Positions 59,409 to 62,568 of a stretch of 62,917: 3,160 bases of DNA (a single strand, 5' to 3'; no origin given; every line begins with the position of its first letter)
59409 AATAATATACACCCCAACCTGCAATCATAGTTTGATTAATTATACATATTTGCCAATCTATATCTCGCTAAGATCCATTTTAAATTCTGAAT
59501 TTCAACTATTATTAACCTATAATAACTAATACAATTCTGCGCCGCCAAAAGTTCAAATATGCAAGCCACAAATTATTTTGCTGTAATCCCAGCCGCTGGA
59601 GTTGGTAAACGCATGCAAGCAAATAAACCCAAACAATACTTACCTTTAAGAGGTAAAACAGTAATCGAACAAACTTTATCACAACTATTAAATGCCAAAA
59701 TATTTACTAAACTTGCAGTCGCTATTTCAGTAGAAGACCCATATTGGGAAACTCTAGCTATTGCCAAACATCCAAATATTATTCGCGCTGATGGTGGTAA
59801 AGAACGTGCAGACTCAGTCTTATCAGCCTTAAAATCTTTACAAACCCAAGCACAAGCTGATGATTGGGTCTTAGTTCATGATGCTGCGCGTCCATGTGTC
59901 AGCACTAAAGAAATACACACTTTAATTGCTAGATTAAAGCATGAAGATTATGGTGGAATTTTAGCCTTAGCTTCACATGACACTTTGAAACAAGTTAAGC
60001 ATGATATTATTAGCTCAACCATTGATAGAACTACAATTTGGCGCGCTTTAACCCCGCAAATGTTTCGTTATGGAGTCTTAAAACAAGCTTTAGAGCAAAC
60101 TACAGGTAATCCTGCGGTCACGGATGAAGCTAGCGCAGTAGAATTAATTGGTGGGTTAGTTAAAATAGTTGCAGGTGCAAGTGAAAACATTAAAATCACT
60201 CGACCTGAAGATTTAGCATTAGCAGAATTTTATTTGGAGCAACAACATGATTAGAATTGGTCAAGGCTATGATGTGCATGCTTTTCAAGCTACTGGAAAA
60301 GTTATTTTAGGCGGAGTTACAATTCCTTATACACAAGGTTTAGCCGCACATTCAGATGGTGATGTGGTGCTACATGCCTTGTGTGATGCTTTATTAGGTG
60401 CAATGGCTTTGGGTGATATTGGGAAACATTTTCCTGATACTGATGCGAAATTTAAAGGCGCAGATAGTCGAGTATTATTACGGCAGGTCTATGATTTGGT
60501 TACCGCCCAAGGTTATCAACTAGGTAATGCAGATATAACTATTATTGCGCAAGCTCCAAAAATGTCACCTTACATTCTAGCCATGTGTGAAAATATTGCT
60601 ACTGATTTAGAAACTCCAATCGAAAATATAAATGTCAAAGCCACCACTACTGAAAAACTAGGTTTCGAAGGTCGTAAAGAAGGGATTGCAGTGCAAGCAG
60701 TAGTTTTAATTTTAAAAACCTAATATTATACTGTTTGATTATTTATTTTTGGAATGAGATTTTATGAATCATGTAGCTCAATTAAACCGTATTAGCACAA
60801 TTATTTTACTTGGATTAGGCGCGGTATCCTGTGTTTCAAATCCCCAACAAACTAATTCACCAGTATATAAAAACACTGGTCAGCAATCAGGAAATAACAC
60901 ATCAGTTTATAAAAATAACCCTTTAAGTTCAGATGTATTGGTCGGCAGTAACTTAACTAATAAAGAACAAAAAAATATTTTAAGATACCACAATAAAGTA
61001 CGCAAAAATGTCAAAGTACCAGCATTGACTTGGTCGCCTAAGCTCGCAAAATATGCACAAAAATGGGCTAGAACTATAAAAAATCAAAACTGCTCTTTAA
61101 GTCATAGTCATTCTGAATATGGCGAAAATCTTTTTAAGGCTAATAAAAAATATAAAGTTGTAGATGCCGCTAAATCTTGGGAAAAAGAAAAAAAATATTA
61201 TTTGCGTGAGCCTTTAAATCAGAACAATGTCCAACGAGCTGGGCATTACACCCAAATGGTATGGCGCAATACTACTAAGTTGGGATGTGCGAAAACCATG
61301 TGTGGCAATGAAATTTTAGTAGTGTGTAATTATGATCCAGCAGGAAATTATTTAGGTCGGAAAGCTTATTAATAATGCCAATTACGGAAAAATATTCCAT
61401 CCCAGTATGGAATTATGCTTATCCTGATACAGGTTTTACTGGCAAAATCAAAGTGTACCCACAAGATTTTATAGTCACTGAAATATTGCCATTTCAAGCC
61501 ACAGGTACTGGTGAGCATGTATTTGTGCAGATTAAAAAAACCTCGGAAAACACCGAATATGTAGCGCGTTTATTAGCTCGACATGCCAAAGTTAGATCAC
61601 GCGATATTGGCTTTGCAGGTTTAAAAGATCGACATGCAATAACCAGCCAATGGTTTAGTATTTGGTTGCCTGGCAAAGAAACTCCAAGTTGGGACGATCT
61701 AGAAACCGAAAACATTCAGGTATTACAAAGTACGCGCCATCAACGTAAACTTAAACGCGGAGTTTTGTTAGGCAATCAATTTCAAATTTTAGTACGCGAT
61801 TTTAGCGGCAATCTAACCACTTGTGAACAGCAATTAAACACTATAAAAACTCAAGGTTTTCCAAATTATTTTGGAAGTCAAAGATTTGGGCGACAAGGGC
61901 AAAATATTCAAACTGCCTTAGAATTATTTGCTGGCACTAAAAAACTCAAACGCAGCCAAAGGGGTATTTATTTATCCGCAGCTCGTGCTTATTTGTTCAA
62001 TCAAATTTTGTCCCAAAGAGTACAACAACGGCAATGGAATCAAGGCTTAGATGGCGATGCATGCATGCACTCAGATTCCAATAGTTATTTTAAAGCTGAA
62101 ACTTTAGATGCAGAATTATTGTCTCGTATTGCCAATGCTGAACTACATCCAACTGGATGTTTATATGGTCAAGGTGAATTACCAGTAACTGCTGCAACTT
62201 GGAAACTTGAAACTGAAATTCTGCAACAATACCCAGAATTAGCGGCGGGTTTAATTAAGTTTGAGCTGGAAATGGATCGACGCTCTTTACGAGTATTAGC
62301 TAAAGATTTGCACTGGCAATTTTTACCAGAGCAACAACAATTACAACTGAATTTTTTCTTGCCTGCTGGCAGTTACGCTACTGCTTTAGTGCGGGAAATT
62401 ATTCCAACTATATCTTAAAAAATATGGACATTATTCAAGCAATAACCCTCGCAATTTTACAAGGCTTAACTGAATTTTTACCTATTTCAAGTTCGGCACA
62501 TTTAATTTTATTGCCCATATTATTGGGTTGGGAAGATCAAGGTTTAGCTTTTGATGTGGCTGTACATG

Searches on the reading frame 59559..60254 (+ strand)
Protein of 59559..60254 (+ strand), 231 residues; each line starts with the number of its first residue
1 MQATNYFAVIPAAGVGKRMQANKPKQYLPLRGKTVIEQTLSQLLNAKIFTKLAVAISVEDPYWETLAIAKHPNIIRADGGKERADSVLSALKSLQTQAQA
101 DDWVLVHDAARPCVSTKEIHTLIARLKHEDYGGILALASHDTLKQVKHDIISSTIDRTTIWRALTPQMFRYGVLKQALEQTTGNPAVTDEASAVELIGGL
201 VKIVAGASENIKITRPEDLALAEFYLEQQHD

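Call 55: search_protein_families(library=pfam, proteins=[window:59559-60254:+], max_evalue=0.000001)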
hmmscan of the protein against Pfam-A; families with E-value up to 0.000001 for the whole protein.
window:59559-60254:+ (231 aa): 2 families
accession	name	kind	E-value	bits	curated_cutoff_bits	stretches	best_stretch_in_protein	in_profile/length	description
PF01128.25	IspD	-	2.5e-69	233.8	27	1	8-228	3-221/221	2-C-methyl-D-erythritol 4-phosphate cytidylyltransferase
PF12804.13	NTP_transf_3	-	4.5e-11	43.6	27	1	8-134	1-119/160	MobA-like NTP transferase domain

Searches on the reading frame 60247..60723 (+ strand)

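Call 56: search_protein_families(library=pfam, proteins=[window:60247-60723:+], max_evalue=0.000001)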
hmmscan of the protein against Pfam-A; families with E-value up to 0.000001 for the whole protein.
window:60247-60723:+ (158 aa): 1 family
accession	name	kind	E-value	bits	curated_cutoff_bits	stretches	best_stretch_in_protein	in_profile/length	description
PF02542.21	YgbB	-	3e-69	232.7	26.7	1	2-155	1-154/155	YgbB family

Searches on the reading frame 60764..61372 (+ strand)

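Call 56: search_protein_families(library=pfam, proteins=[window:60764-61372:+], max_evalue=0.000001)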
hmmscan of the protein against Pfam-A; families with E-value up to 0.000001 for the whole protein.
window:60764-61372:+ (202 aa): 1 family
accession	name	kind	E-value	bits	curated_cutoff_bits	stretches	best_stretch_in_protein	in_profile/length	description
PF00188.32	CAP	-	2.5e-23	83.6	21.1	1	73-190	1-117/117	Cysteine-rich secretory protein family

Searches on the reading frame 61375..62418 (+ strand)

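Call 56: search_protein_families(library=pfam, proteins=[window:61375-62418:+], max_evalue=0.000001)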
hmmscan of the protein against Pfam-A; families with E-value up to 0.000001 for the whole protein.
window:61375-62418:+ (347 aa): 1 family
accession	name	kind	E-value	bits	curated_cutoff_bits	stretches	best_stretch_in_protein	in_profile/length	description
PF01142.23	TruD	-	4.5e-67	227.2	27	2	14-174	7-173/412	tRNA pseudouridine synthase D (TruD)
